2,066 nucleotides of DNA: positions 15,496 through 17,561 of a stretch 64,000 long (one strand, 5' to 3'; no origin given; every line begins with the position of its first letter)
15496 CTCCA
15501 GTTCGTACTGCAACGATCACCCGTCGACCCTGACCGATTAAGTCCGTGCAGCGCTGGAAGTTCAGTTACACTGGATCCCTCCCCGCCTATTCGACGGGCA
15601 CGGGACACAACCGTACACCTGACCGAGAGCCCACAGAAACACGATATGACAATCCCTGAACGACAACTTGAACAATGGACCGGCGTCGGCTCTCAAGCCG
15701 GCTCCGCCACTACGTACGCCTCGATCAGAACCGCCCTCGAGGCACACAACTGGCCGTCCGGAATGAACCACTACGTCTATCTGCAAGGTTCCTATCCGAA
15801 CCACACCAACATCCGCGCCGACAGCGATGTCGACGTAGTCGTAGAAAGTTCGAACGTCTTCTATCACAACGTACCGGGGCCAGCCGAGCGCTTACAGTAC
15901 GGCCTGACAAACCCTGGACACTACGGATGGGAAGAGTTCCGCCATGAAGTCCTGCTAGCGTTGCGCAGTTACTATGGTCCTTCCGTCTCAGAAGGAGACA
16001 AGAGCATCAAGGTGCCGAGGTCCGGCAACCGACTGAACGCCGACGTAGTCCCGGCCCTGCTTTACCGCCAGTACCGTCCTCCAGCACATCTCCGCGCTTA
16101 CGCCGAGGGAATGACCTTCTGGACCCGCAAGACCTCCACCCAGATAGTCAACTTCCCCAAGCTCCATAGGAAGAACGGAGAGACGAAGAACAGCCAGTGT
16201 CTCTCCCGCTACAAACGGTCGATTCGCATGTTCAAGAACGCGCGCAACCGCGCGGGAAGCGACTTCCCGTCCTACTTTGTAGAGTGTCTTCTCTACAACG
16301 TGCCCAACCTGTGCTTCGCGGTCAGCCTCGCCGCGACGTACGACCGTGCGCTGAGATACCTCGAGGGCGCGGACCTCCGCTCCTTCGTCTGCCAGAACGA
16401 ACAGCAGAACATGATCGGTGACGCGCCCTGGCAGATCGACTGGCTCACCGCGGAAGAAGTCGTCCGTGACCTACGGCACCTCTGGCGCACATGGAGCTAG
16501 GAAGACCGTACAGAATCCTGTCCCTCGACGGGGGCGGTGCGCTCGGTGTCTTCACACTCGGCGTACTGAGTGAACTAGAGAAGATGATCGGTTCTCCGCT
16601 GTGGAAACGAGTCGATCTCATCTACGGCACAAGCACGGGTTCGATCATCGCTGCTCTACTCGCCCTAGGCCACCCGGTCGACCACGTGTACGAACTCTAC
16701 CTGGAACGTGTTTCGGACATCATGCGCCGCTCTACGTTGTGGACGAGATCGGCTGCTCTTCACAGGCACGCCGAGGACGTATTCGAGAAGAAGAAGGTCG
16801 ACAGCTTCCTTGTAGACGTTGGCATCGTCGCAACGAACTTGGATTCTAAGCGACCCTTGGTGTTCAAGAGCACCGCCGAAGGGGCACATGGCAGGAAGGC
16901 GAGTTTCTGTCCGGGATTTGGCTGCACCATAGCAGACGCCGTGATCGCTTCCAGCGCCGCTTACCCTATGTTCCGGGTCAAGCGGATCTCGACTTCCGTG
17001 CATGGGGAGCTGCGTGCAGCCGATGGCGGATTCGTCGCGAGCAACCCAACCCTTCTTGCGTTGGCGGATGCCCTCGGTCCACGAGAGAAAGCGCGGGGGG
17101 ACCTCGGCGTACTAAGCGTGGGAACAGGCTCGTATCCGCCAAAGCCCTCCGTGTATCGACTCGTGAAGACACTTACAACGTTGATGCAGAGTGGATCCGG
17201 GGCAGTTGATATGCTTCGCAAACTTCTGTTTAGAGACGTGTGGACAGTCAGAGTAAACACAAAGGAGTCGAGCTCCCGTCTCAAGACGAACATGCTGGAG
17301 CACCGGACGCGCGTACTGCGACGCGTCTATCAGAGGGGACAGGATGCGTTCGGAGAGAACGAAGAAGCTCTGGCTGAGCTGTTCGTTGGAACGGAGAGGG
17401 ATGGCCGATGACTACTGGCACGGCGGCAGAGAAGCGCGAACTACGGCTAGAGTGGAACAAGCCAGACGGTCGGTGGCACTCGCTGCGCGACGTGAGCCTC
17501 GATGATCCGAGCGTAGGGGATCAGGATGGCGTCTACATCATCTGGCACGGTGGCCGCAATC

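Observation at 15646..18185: CBASS-like operon with a non-canonical GIY-YIG third gene and a small membrane protein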

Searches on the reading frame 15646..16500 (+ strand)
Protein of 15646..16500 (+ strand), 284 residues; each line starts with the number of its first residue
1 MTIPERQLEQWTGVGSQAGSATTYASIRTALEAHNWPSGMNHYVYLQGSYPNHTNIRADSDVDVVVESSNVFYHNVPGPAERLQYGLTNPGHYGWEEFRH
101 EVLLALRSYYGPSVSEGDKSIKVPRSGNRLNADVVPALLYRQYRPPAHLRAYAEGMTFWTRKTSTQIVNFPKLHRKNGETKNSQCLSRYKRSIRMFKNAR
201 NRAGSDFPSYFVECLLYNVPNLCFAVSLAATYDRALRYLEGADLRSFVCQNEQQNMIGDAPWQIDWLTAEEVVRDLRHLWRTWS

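Call 3: search_protein_families(library=pfam, proteins=[window:15646-16500:+], max_evalue=1)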
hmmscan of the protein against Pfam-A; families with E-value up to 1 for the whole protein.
window:15646-16500:+ (284 aa): 3 families
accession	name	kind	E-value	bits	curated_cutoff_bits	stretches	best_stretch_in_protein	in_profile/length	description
PF18144.7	SMODS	-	0.00083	20.1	26.5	1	22-68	26-73/164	Second Messenger Oligonucleotide or Dinucleotide Synthetase domain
PF16259.10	DUF4913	-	0.017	15.7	25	1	253-283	19-49/104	Domain of unknown function (DUF4913)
PF01909.29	NTP_transf_2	-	0.071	13.9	21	1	42-74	15-46/93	Nucleotidyltransferase domain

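Call 4: search_protein_families(library=padloc, proteins=[window:15646-16500:+], max_evalue=1)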
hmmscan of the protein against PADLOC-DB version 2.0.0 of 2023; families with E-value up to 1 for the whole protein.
window:15646-16500:+ (284 aa): 19 families
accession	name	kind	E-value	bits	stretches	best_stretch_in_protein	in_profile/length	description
PDLC00788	Cyclase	-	1.8e-87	291.6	1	1-283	1-297/297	oligonucleotide-cyclase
PDLC00801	Cyclase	-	1.8e-54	182.9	1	4-237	5-241/295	oligonucleotide-cyclase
PDLC00794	Cyclase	-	1.7e-52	176.5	1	4-236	4-240/297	oligonucleotide-cyclase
PDLC00789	Cyclase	-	1.9e-39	133.7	2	87-276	60-258/261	oligonucleotide-cyclase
PDLC00812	Cyclase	-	7.6e-24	82.1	1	26-240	72-301/352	oligonucleotide-cyclase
PDLC00807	Cyclase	-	1e-18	65.6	1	41-222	77-259/342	oligonucleotide-cyclase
PDLC00772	Cyclase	-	1.5e-18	64.9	1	27-221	79-281/375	oligonucleotide-cyclase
PDLC00784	Cyclase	-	7.2e-13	46.5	2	97-221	151-278/351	oligonucleotide-cyclase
PDLC00823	Cyclase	-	6.9e-10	37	1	44-220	46-195/285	oligonucleotide-cyclase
PDLC00803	Cyclase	-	7.3e-07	27.1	1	34-240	37-205/253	oligonucleotide-cyclase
PDLC00786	Cyclase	-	4.1e-06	24.4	1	22-74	26-79/293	oligonucleotide-cyclase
PDLC00822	Cyclase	-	8.8e-06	23.3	1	23-69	27-77/375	oligonucleotide-cyclase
PDLC00809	Cyclase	-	1.5e-05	22.8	1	45-238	46-219/295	oligonucleotide-cyclase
PDLC00773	Cyclase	-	6.1e-05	20.7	2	20-63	24-67/334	oligonucleotide-cyclase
PDLC00810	Cyclase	-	0.00013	19.5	2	22-67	27-72/335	oligonucleotide-cyclase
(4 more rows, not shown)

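Call 5: search_protein_families(library=ncbifam, proteins=[window:15646-16500:+], max_evalue=1)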
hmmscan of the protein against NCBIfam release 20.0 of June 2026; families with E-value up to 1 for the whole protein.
window:15646-16500:+ (284 aa): 3 families
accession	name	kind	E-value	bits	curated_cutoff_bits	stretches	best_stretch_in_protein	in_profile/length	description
NF053871.1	DS2_2_antiphage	equivalog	2.4e-75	253.6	350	1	1-268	1-279/294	anti-phage nucleotidyltransferase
NF041117.1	CBASS_cyclase_b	equivalog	2.1e-07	30.8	200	1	46-219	40-188/275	CBASS oligonucleotide cyclase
NF041116.1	CBASS_cyclase_a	equivalog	0.00019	20.7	200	1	114-216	109-207/317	CBASS oligonucleotide cyclase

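Call 9: find_related_loci(query=window:15646-16497:+, collection=genome_contigs, flank=6000)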
Query window:15646-16497:+ (284 aa) in genome_contigs; peptide patterns used: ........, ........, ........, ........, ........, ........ (x = any residue, [..] = any of these).
69 stretches matched a pattern; 46 encode a relative of the query (tblastn E <= 1e-3); 46 distinct loci.
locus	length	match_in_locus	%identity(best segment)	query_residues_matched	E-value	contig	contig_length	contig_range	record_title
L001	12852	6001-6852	57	1-284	9e-103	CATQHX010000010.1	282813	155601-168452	MAG: Vicinamibacterales bacterium isolate b531ce64-1057-46bd-a004-e227214a256a genome assembly, contig: contig_10, whole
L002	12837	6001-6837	56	1-280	1e-96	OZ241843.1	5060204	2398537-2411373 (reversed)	MAG: Vicinamibacterales bacterium isolate d728d8a6-ce75-4a6f-b799-faf650d2db42 genome assembly, chromosome: 1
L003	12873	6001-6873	44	1-283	8e-72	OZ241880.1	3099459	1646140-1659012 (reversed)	MAG: Dehalococcoidia bacterium isolate 7793bf3c-8c6b-46c4-b31f-2e3337617696 genome assembly, chromosome: 1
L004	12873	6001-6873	43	1-283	3e-71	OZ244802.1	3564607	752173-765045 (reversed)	MAG: Chloroflexota bacterium isolate 0351a3fc-03c6-4ac3-ab3a-8938ce3ed692 genome assembly, chromosome: 1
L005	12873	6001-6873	43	1-283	7e-70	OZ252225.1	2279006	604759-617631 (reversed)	MAG: Dehalococcoidia bacterium isolate 34f50415-d94a-410d-b1e5-f9bc9e389886 genome assembly, chromosome: 1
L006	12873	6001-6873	44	1-283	3e-69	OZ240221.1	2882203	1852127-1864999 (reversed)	MAG: Dehalococcoidia bacterium isolate 7567415b-4a3e-4746-a007-9ac3d6e47015 genome assembly, chromosome: 1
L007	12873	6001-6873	43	1-283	1e-68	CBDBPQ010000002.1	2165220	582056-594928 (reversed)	MAG: Dehalococcoidia bacterium isolate abcbbb68-f6b9-45fe-872f-470341002cc5 genome assembly, contig: contig_2, whole gen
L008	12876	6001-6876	44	1-284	2e-68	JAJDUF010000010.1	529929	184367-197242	MAG: Chloroflexota bacterium isolate jk18x1bzbins.67 k141_1201205, whole genome shotgun sequence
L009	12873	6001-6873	41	1-283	1e-67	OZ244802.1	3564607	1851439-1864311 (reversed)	MAG: Chloroflexota bacterium isolate 0351a3fc-03c6-4ac3-ab3a-8938ce3ed692 genome assembly, chromosome: 1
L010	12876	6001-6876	43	1-284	9e-68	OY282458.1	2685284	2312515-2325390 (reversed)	MAG: uncultured Dehalococcoidia bacterium genome assembly, chromosome: 1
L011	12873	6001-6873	43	1-283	1e-67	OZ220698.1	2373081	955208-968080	MAG: Dehalococcoidia bacterium isolate 1c31877f-31fb-4be5-889e-2983ccd84c47 genome assembly, chromosome: 1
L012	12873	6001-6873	43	1-283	9e-68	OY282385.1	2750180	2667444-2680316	MAG: uncultured Dehalococcoidia bacterium genome assembly, chromosome: 1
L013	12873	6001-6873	43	1-283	8e-68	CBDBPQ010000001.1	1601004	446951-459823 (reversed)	MAG: Dehalococcoidia bacterium isolate abcbbb68-f6b9-45fe-872f-470341002cc5 genome assembly, contig: contig_1, whole gen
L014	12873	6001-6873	42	1-283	4e-66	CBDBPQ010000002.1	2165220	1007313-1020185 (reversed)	MAG: Dehalococcoidia bacterium isolate abcbbb68-f6b9-45fe-872f-470341002cc5 genome assembly, contig: contig_2, whole gen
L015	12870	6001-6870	41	1-283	5e-66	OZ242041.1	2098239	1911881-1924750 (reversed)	MAG: Nitrosopumilus sp. isolate 657115dc-e7ab-4c7a-bf58-4b33f64ba112 genome assembly, chromosome: 1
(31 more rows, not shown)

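Call 43: list_cluster_members(proteins=[window:15646-16497:+, window:16491-17408:+, window:17408-17785:+, window:17793-18182:+, window:18182-19021:+])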
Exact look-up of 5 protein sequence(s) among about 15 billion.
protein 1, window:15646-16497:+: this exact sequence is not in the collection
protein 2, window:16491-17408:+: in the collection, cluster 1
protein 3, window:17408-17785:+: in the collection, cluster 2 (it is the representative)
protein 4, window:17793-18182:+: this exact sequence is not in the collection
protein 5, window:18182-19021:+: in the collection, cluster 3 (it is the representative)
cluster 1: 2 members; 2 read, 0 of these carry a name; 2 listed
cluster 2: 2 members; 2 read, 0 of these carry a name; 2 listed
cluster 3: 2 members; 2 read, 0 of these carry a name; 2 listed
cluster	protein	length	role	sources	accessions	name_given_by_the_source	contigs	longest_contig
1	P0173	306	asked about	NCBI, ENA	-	-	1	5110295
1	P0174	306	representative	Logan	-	-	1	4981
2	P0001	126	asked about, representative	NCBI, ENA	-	-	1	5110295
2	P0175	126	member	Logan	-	-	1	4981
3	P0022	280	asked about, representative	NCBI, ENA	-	-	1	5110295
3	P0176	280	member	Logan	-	-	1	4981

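Call 44: search_solved_structures(query=window:15646-16497:+, max_evalue=0.01, show_alignments=1)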
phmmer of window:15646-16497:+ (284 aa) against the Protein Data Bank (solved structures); distinct sequences matched with E-value up to 0.01: 5.
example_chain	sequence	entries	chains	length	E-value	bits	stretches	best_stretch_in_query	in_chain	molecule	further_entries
6e0k_A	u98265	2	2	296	1.3e-62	215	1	1-283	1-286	cGAS/DncV-like nucleotidyltransferase in E. coli homolog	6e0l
7x4c_A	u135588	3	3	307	8.8e-36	127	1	18-223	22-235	EfCdnE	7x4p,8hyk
6e0m_A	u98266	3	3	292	1.2e-28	103.6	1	4-236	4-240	cGAS/DncV-like nucleotidyltransferase in E. coli homolog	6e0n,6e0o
7x4a_A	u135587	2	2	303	1.6e-27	99.9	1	5-223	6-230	ClCdnE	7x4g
7x4f_A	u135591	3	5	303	6.6e-25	91.3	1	10-241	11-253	Cyclic dipyrimidine nucleotide synthase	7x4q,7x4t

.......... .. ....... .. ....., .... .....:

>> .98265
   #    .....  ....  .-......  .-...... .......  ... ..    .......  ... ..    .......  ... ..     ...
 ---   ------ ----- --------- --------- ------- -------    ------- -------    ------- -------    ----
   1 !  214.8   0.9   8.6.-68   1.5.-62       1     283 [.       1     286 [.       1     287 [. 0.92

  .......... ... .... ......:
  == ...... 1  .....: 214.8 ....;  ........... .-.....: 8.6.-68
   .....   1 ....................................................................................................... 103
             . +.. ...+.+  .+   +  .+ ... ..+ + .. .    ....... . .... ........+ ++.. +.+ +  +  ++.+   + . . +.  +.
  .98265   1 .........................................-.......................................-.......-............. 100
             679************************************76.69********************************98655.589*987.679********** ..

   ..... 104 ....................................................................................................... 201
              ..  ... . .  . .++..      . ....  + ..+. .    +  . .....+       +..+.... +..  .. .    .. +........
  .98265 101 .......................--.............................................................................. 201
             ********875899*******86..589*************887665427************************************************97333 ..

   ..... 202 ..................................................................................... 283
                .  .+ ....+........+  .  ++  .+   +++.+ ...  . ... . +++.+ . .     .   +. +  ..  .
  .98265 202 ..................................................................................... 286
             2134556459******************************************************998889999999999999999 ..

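Call 45: find_encoding_contigs(protein=P0175, flank=6000, max_places=2)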
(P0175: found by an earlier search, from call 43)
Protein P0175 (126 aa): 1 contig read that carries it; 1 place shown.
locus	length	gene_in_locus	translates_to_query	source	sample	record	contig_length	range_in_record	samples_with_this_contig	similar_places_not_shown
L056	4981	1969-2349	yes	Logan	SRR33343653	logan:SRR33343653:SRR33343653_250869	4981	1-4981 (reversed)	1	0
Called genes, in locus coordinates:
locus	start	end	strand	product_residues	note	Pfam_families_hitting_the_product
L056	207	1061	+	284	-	PF26305:CD_NTase_C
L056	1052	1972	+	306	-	PF01734:Patatin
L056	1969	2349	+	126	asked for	-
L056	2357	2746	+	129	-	-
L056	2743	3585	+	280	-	-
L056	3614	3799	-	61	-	-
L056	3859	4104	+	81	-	-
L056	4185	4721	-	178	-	-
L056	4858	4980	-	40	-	?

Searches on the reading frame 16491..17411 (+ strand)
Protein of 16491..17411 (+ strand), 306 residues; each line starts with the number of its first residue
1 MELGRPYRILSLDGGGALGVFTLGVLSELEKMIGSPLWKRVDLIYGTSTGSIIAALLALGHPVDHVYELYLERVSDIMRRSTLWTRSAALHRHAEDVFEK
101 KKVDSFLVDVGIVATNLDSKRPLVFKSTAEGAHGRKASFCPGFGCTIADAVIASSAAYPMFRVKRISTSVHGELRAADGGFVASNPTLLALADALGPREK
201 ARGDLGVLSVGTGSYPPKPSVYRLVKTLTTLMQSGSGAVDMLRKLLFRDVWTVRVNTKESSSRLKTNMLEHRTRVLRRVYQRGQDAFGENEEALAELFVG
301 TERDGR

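Call 3: search_protein_families(library=pfam, proteins=[window:16491-17411:+], max_evalue=1)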
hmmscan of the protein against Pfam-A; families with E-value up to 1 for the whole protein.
window:16491-17411:+ (306 aa): 2 families
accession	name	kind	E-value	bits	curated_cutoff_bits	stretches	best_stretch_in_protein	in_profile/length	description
PF01734.28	Patatin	-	4.8e-23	82.8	27.7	1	10-191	1-191/191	Patatin-like phospholipase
PF13579.12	Glyco_trans_4_4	-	0.12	13.1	29.7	1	19-81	53-103/158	Glycosyl transferase 4-like domain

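Call 4: search_protein_families(library=padloc, proteins=[window:16491-17411:+], max_evalue=1)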
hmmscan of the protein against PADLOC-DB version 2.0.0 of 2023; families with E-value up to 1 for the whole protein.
window:16491-17411:+ (306 aa): 4 families
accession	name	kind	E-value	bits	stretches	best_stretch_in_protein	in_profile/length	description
PDLC00755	Effector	-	1.2e-97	324.8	1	5-298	9-310/311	Phospholipase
PDLC00758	Effector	-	1.3e-44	150.9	1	5-298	4-319/331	Phospholipase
PDLC00757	Effector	-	3.9e-39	132.9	1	4-267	7-283/331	Phospholipase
PDLC00756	Effector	-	3.8e-08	30.9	1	86-214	43-161/280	Phospholipase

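Call 5: search_protein_families(library=ncbifam, proteins=[window:16491-17411:+], max_evalue=1)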
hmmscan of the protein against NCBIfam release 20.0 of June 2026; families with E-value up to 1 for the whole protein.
window:16491-17411:+ (306 aa): 3 families
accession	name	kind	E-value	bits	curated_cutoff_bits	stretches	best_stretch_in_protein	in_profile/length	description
NF053870.1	DS2_1_antiphage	equivalog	1e-97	327.1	400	1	8-298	1-299/299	anti-phage phospholipase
NF041079.1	CBASS_lipase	equivalog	4.3e-34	118.2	200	1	7-214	1-208/317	CBASS cGAMP-activated phospholipase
NF007623.0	PRK10279.1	equivalog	0.012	14.8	272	1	10-127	8-126/301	patatin-like phospholipase RssA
